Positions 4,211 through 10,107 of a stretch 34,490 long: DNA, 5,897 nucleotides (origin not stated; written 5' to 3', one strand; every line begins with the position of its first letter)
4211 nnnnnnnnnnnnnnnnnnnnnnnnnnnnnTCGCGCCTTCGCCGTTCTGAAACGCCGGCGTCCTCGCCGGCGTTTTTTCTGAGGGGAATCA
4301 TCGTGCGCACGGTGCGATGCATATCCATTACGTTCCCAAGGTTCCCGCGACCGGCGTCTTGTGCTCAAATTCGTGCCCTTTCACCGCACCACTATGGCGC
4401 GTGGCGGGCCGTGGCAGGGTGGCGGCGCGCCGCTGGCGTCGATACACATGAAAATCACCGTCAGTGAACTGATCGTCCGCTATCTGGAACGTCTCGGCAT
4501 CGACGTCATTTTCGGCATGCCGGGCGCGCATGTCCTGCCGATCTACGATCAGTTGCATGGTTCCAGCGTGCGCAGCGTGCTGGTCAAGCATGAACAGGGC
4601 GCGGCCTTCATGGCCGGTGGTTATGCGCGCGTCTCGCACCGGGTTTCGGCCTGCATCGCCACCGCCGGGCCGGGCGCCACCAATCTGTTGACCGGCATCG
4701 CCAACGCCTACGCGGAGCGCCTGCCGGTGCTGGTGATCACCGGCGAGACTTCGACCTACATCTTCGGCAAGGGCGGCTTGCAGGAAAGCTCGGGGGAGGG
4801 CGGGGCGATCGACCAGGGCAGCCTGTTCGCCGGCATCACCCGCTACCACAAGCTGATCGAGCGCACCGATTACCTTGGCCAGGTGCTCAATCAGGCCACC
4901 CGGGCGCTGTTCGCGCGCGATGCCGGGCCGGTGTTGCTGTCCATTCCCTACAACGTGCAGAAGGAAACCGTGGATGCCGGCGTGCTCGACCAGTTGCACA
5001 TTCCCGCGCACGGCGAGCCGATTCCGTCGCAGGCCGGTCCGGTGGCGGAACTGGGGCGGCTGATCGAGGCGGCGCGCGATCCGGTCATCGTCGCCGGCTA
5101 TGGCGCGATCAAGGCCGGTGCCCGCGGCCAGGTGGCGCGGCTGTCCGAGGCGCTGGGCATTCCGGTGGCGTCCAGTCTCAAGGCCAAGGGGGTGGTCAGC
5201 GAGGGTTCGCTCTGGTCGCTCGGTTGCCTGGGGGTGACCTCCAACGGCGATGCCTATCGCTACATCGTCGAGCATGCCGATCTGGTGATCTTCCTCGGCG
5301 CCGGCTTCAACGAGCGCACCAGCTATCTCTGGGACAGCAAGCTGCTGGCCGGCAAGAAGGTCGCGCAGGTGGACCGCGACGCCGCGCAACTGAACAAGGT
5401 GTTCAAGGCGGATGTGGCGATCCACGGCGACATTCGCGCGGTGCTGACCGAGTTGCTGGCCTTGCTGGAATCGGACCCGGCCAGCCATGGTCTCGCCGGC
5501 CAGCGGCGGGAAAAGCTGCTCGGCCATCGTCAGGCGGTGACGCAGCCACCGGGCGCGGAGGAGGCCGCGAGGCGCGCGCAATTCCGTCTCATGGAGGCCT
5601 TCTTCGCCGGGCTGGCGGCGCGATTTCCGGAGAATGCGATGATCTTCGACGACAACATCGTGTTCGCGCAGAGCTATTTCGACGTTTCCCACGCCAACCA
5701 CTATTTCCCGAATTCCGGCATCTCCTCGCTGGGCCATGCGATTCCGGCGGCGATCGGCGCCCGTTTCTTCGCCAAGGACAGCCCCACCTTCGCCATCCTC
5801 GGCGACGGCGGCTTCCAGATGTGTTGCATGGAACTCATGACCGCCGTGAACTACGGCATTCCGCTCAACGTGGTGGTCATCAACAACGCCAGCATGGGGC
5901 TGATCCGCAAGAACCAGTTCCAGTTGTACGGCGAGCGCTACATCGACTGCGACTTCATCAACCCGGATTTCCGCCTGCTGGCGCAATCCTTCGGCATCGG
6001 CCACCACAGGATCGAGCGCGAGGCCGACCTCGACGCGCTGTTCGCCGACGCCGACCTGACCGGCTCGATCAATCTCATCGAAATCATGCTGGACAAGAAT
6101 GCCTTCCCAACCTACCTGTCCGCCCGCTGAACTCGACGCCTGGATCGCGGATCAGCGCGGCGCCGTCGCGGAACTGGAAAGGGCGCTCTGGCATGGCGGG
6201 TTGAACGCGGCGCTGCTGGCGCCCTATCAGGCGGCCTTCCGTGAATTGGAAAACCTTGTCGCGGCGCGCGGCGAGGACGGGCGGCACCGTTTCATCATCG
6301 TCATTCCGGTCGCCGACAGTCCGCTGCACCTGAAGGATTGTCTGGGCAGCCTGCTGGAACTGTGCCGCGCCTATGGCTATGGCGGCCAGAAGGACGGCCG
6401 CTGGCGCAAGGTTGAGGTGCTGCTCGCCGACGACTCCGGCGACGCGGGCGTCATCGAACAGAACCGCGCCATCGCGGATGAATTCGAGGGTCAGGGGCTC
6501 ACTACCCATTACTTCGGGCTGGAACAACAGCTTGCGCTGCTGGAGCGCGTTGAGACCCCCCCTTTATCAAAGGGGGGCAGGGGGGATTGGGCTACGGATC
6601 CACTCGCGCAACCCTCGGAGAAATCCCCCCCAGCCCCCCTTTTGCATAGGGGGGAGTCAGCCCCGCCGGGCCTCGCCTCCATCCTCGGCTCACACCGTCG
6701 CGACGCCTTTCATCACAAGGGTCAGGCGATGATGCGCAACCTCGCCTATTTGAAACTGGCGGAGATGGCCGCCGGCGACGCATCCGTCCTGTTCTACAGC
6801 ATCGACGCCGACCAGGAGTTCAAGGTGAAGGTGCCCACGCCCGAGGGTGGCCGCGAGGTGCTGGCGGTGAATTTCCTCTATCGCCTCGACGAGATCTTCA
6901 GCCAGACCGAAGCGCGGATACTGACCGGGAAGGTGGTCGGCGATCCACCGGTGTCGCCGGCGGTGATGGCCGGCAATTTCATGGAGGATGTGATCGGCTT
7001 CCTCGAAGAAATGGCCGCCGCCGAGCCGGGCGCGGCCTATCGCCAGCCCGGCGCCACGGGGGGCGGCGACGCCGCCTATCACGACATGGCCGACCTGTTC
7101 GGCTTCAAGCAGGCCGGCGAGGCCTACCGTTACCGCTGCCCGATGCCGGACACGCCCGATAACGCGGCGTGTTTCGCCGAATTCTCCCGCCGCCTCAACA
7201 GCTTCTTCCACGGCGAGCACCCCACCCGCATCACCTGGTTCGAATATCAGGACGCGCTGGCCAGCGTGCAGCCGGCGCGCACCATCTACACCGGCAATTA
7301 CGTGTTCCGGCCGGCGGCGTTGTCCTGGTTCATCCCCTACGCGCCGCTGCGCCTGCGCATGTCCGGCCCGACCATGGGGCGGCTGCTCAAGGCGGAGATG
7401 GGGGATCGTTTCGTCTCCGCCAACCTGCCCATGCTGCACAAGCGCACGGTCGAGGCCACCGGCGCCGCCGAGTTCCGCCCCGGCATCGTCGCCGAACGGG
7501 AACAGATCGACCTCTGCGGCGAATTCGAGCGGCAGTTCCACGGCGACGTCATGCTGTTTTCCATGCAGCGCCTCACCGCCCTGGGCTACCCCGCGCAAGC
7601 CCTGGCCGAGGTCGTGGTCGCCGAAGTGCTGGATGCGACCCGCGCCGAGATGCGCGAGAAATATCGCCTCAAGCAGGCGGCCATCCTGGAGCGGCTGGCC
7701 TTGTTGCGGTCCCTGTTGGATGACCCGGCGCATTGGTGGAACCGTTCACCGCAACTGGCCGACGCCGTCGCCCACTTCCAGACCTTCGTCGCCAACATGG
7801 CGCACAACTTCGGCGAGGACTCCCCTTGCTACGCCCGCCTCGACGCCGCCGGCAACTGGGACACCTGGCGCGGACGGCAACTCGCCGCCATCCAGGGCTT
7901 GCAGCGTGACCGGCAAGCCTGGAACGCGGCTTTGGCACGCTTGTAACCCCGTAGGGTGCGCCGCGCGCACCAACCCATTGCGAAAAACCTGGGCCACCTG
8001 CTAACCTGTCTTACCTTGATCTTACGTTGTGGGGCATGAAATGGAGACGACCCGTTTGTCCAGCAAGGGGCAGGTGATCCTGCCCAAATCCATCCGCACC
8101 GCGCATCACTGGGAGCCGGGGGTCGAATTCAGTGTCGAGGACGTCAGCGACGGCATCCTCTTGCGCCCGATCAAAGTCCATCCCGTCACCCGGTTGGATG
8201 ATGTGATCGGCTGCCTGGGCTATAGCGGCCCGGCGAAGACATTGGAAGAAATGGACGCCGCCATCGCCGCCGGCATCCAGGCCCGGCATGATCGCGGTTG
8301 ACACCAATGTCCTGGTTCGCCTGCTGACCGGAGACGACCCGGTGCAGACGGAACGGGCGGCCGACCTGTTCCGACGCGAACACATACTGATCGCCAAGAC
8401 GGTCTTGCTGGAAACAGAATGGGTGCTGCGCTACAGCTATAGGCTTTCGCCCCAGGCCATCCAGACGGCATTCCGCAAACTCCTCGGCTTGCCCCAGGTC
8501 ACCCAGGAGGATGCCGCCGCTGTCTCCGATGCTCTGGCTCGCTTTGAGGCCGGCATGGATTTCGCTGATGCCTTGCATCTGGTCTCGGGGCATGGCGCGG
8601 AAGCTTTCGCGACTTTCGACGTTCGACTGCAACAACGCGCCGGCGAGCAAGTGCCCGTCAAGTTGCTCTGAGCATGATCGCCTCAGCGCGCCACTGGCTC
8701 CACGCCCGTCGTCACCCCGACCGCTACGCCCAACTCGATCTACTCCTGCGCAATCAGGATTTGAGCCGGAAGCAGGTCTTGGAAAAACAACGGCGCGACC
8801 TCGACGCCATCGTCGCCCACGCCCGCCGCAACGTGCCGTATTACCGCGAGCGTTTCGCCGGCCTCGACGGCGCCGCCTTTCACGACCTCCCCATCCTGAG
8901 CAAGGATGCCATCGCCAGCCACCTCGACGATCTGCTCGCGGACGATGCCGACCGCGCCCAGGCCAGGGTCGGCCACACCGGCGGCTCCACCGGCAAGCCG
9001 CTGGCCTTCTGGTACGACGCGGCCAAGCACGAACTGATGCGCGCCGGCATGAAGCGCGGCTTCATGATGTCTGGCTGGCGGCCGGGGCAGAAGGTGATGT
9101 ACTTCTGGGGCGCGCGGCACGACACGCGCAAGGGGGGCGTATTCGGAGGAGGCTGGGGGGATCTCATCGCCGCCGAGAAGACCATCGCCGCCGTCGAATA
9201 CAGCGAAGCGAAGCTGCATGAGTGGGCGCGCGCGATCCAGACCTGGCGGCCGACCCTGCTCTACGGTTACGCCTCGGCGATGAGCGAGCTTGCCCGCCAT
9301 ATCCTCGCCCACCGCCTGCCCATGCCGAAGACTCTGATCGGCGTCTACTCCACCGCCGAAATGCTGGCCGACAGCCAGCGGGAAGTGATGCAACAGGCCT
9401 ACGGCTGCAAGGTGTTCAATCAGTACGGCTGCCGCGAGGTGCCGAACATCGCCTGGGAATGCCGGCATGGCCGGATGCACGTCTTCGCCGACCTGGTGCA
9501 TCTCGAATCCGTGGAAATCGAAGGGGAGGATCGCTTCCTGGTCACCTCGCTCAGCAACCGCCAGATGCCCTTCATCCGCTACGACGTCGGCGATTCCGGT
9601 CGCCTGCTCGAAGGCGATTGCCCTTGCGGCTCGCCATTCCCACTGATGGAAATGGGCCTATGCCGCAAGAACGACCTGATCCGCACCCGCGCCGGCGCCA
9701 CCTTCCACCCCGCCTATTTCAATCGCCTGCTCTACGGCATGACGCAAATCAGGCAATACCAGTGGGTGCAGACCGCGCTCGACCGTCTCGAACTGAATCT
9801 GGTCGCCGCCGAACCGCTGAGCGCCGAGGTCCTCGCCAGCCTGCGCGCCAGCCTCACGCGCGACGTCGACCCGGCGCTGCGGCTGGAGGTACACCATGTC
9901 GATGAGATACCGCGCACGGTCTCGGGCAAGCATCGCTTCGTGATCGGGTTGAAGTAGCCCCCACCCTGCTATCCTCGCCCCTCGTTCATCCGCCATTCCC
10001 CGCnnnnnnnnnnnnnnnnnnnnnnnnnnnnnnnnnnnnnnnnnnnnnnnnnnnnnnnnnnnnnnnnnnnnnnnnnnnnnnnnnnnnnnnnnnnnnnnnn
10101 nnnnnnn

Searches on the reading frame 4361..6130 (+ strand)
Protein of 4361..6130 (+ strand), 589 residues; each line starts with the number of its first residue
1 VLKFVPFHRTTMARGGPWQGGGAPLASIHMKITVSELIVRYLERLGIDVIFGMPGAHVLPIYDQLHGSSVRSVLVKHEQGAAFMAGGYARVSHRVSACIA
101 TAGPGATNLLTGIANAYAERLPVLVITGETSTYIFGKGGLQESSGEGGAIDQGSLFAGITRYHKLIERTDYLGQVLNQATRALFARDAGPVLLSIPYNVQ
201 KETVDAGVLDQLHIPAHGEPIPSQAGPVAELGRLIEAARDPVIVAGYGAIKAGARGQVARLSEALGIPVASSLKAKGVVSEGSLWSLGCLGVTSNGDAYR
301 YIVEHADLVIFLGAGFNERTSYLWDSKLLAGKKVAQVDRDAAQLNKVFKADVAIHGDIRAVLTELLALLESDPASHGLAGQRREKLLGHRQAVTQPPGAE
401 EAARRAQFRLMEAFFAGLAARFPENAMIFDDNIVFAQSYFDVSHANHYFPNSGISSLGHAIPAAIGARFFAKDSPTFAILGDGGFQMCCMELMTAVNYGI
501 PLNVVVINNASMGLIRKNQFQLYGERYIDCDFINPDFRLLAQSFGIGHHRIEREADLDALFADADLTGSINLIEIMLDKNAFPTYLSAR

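Call 66: search_protein_families(library=pfam, proteins=[window:4361-6130:+], max_evalue=0.01)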
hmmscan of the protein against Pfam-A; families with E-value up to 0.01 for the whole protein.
window:4361-6130:+ (589 aa): 3 families
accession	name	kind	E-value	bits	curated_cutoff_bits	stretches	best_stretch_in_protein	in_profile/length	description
PF02776.23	TPP_enzyme_N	-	1.2e-37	128.8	26.8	1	33-142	2-113/119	Thiamine pyrophosphate enzyme, N-terminal TPP binding domain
PF00205.28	TPP_enzyme_M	-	2.5e-33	115.1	30.4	1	230-365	3-137/137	Thiamine pyrophosphate enzyme, central domain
PF02775.26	TPP_enzyme_C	-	2.4e-32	112.3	21.9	1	435-565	8-141/151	Thiamine pyrophosphate enzyme, C-terminal TPP binding domain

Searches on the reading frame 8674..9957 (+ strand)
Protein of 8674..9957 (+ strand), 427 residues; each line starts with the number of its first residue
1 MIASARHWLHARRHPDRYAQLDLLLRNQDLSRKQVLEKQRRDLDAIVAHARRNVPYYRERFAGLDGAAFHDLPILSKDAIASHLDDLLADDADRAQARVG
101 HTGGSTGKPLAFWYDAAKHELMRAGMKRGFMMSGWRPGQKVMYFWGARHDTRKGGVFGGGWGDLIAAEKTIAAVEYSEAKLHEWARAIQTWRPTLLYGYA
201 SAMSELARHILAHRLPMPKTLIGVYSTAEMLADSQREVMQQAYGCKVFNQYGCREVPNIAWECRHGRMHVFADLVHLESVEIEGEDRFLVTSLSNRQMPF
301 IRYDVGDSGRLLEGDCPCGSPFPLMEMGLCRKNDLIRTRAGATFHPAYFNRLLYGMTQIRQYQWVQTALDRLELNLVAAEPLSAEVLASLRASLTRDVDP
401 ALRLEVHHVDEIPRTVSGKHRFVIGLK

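Call 30: search_protein_families(library=pfam, proteins=[window:8674-9957:+], max_evalue=0.001)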
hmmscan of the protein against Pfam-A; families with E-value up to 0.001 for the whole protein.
window:8674-9957:+ (427 aa): 1 family
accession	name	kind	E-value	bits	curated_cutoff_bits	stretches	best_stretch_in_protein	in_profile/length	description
PF00501.34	AMP-binding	-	0.00046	19.5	29.9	0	177-256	241-324/384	AMP-binding enzyme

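Call 66: search_protein_families(library=pfam, proteins=[window:8674-9957:+], max_evalue=0.01)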
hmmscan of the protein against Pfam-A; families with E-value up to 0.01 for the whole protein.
window:8674-9957:+ (427 aa): 1 family
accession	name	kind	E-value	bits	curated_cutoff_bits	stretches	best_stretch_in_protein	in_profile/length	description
PF00501.34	AMP-binding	-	0.00046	19.5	29.9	0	177-256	241-324/384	AMP-binding enzyme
